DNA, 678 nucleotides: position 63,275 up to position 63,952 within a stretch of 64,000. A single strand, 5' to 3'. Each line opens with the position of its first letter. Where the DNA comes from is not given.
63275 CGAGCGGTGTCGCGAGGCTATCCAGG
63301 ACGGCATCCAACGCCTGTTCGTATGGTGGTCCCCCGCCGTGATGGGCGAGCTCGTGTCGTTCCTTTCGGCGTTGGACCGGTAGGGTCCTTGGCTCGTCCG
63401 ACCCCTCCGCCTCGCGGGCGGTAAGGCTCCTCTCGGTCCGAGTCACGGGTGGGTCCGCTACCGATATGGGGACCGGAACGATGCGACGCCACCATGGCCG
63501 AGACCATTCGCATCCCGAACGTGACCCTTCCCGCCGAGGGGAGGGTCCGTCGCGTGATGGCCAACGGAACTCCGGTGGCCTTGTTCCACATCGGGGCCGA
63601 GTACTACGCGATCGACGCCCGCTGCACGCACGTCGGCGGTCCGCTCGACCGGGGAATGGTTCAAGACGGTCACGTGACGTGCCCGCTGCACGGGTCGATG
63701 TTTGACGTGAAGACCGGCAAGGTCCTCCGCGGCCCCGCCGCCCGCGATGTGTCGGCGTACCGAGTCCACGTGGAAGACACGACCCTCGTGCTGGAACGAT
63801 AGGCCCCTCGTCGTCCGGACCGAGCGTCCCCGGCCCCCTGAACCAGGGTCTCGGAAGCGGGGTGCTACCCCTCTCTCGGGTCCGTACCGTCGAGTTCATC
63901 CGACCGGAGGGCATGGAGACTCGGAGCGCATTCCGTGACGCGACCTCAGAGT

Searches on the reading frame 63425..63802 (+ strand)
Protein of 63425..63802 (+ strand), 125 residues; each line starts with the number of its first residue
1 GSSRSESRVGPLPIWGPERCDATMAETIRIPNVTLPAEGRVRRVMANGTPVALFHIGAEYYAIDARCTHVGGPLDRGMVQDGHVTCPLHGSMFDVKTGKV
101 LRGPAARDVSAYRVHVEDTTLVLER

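Call 58: search_protein_families(library=pfam, proteins=[window:63425-63802:+], max_evalue=0.00001)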
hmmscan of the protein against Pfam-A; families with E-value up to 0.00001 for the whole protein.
window:63425-63802:+ (125 aa): 3 families
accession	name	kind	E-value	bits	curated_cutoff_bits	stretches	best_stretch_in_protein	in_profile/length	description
PF00355.32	Rieske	-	9.8e-17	61.1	20.3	1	35-112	11-87/88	Rieske [2Fe-2S] domain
PF13806.12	Rieske_2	-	1.4e-11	44.7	27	1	35-121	11-101/104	Rieske-like [2Fe-2S] domain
PF22543.2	Rieske_4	-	2.1e-06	28.5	28.4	1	46-101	19-78/119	Soluble Rieske-type ferredoxin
